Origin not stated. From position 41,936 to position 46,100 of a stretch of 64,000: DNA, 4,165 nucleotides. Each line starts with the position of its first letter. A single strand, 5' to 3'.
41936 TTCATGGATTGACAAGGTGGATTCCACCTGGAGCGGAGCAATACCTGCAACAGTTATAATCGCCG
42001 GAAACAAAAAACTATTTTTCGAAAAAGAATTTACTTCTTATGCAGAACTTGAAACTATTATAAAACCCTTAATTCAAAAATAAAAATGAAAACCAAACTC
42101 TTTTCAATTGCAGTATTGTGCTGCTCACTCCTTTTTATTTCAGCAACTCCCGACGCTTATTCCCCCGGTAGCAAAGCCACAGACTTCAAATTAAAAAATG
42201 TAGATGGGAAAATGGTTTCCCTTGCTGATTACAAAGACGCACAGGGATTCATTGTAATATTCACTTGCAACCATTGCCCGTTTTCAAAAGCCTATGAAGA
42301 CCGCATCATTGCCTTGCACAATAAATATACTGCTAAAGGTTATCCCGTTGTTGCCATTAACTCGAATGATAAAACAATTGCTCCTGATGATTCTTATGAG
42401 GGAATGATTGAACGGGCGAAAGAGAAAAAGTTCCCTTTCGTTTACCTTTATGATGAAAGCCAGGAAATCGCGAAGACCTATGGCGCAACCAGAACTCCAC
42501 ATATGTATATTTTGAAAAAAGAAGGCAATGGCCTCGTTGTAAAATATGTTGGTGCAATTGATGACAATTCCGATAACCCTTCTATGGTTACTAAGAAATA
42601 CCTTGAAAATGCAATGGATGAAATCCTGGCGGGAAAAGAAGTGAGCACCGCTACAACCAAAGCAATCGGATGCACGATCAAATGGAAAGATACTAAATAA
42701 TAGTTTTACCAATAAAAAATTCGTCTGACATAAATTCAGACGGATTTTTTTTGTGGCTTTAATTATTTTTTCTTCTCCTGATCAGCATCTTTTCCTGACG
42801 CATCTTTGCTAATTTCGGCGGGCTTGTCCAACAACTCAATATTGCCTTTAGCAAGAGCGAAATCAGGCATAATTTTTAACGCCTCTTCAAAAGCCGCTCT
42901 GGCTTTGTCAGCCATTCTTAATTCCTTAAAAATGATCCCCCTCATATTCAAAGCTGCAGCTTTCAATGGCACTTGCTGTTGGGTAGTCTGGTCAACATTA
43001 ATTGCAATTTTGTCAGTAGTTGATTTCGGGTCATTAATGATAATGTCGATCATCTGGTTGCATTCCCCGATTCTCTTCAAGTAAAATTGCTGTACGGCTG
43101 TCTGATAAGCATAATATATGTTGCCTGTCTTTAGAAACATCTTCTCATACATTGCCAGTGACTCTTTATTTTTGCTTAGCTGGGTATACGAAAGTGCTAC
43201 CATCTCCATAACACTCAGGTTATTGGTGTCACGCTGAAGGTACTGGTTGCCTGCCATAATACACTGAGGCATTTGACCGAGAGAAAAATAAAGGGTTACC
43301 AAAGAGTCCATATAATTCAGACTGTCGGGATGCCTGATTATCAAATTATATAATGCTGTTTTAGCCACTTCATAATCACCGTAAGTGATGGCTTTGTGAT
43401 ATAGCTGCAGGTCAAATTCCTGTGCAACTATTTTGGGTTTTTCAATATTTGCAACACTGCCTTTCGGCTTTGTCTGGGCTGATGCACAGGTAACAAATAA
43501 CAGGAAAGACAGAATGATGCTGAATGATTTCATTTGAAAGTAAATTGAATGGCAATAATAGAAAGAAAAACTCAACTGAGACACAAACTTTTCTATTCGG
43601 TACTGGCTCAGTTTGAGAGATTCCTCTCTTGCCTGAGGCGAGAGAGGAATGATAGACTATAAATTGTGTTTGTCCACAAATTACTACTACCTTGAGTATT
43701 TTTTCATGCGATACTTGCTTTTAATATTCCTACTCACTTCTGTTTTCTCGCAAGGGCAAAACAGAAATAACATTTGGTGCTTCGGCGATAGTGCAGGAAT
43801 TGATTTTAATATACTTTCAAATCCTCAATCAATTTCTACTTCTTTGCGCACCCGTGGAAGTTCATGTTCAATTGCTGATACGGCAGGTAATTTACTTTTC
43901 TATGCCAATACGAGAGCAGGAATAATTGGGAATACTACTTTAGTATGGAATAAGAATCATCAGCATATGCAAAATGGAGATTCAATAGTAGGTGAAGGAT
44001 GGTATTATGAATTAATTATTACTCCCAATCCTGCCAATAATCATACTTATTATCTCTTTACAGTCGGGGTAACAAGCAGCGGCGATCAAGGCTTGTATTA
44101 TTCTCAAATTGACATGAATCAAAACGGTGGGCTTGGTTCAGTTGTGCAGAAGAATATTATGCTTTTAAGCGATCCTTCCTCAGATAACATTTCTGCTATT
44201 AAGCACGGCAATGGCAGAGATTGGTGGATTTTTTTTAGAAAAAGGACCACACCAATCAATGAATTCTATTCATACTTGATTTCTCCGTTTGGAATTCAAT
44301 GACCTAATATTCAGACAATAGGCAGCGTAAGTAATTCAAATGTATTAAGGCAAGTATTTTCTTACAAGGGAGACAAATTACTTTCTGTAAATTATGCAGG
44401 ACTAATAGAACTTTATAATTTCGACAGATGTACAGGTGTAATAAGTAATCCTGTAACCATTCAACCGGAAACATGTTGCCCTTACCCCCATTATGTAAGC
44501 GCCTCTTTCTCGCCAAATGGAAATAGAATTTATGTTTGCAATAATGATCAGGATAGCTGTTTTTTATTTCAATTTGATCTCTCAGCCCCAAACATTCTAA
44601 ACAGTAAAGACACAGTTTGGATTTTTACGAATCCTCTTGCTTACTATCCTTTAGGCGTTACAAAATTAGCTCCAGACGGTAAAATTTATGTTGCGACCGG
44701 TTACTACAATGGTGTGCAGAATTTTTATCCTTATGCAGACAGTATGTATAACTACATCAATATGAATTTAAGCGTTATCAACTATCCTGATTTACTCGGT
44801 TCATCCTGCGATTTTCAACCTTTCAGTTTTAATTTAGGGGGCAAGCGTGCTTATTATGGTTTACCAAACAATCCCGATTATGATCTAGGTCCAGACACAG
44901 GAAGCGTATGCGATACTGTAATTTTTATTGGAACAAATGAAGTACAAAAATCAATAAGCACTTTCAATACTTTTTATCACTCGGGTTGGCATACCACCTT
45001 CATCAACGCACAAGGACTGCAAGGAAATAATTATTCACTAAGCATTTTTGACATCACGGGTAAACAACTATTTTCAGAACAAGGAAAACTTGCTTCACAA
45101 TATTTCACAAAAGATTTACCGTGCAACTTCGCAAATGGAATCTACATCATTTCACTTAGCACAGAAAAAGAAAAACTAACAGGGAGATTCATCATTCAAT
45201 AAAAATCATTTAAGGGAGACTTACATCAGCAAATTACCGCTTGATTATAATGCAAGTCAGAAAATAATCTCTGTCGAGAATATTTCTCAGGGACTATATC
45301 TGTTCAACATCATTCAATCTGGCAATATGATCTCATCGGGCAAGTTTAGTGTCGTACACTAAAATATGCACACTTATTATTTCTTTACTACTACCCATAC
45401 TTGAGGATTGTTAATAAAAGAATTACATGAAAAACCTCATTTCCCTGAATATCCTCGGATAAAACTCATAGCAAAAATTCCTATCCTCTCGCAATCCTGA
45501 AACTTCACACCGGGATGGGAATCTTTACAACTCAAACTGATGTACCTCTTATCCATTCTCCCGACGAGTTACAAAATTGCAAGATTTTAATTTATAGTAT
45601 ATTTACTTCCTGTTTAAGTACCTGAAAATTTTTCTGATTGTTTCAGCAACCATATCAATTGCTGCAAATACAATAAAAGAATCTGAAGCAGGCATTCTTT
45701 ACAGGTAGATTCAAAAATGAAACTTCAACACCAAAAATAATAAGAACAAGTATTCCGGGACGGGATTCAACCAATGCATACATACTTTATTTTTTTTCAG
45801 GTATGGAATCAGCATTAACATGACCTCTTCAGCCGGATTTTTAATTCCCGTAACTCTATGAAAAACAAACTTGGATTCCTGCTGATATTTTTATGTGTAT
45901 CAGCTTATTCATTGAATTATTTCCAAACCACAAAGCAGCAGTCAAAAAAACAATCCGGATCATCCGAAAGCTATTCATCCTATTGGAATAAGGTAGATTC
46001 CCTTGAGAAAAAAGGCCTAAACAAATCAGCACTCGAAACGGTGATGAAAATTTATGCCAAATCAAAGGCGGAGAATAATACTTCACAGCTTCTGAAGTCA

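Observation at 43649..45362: T9SS cargo locus caught in decay or recombination: in-frame TGA plus a start-less duplicate CTD just downstream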

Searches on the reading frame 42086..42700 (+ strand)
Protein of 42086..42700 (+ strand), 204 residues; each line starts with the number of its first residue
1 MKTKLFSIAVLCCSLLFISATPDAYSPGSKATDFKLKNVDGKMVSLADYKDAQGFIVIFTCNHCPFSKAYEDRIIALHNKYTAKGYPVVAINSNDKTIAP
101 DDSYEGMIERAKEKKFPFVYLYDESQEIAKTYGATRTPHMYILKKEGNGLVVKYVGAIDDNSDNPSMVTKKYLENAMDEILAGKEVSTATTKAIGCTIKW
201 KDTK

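Call 36: find_encoding_contigs(protein=window:42086-42700:+, flank=10000, max_places=10)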
Protein window:42086-42700:+ (204 aa): 7 contigs read that carry it; 4 places shown.
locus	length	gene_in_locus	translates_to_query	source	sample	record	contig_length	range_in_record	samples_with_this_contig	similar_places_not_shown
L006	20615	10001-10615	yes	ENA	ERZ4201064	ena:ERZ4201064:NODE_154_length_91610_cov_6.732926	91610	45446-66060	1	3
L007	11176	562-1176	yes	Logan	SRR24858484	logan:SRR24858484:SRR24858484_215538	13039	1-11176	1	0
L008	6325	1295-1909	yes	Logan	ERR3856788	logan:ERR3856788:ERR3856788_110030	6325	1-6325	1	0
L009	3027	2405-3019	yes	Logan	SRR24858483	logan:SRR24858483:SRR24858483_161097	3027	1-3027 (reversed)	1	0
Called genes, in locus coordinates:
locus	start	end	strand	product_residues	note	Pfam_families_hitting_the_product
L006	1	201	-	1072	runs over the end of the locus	PF11028:TMEM260_N, PF28497:DUF8416, PF28495:TMEM260_2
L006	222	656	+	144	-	-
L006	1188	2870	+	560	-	PF17391:Urocanase_N, PF01175:Urocanase, PF17392:Urocanase_C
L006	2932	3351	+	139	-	-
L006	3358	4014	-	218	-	PF02666:PS_Dcarbxylase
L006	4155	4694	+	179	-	PF00484:Pro_CA (weak)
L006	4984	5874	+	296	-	PF03462:PCRF, PF00472:RF-1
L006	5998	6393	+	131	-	PF05635:23S_rRNA_IVP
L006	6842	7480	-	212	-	PF00730:HhH-GPD, PF00633:HHH (faint)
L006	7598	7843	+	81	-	-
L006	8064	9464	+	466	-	PF00206:Lyase_1, PF10415:FumaraseC_C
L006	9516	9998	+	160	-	PF00085:Thioredoxin (weak), PF00578:AhpC-TSA, PF08534:Redoxin, PF13905:Thioredoxin_8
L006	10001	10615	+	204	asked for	PF08534:Redoxin, PF00578:AhpC-TSA, PF13098:Thioredoxin_2 (weak), PF13905:Thioredoxin_8 (weak)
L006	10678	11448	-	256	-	PF00515:TPR_1 (faint), PF13424:TPR_12 (faint), PF07719:TPR_2 (faint)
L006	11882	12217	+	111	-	-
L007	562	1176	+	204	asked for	PF08534:Redoxin, PF00578:AhpC-TSA, PF13098:Thioredoxin_2 (weak), PF13905:Thioredoxin_8 (weak)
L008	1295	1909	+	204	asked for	PF08534:Redoxin, PF00578:AhpC-TSA, PF13098:Thioredoxin_2 (weak), PF13905:Thioredoxin_8 (weak)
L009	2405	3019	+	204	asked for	PF08534:Redoxin, PF00578:AhpC-TSA, PF13098:Thioredoxin_2 (weak), PF13905:Thioredoxin_8 (weak)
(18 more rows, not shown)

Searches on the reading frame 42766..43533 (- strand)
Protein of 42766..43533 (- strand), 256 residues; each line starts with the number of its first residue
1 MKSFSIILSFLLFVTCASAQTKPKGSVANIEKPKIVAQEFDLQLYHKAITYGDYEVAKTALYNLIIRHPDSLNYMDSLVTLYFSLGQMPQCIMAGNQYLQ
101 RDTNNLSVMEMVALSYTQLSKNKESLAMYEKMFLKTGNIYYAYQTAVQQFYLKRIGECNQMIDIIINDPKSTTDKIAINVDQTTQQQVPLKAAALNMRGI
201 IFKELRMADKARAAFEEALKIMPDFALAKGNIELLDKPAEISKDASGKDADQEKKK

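Call 18: find_related_loci(query=window:42766-43533:-, collection=genome_contigs, flank=10000)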
Query seq(256 aa) (256 aa) in genome_contigs; peptide patterns used: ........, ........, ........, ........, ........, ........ (x = any residue, [..] = any of these).
98 stretches matched a pattern; 3 encode a relative of the query (tblastn E <= 1e-3); 3 distinct loci.
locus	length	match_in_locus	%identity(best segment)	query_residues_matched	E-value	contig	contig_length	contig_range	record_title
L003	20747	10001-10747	74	1-249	6e-127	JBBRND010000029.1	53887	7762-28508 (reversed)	MAG: Bacteroidia bacterium isolate La1_metabat2.114 LA1C_B2.114_k141_2220175L_53887_cov_14.0055, whole genome shotgun se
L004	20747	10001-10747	73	1-249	5e-124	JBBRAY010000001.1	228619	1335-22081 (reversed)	MAG: Bacteroidia bacterium isolate Co_metawrap_2317 Cmw_2317_k141_20613849_length_228619_cov_11.1215, whole genome shotg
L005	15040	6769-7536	83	1-256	2e-145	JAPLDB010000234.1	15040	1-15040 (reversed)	MAG: Bacteroidetes bacterium isolate LacPavin_0818_WC50_MAG_42_11 LacPavin_0818_WC50_scaffold_920275, whole genome shotg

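Call 44: find_related_loci(query=window:42766-43533:-, collection=metagenome_contigs, flank=6000)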
Query seq(256 aa) (256 aa) in metagenome_contigs; peptide patterns used: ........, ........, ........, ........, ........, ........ (x = any residue, [..] = any of these).
175 stretches matched a pattern; 4 encode a relative of the query (tblastn E <= 1e-3); 4 distinct loci.
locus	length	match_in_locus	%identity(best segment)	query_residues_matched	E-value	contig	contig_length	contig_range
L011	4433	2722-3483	68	1-256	1e-120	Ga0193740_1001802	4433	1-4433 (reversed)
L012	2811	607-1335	70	1-243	1e-118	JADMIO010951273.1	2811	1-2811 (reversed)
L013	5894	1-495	78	92-256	4e-86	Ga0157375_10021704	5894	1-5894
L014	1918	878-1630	47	3-256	1e-72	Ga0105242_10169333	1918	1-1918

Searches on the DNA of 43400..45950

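Call 69: search_rna_families(source=window, start=43400, end=45950, threshold=evalue, max_evalue=1)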
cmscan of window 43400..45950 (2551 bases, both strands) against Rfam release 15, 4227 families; matches with E-value up to 1: 1.
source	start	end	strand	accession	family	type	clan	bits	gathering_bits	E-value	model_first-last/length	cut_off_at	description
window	43525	43581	+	RF02925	6A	Gene; sRNA;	-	21.5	41.2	0.78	1-52/52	no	6A RNA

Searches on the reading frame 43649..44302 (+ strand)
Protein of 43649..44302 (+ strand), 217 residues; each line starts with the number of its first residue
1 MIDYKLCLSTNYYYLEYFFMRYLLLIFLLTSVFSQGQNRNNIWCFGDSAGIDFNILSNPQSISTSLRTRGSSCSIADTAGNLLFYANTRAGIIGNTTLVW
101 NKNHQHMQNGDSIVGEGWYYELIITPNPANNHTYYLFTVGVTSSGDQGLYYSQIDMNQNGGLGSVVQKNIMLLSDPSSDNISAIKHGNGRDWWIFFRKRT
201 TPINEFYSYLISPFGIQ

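Call 16: find_encoding_contigs(protein=window:43706-44302:+, flank=10000, max_places=6)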
Protein window:43706-44302:+ (198 aa): no gene with exactly this product is on record in the collection.

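Call 17: find_encoding_contigs(protein=window:43649-44302:+, flank=10000, max_places=6)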
Protein window:43649-44302:+ (217 aa): no gene with exactly this product is on record in the collection.
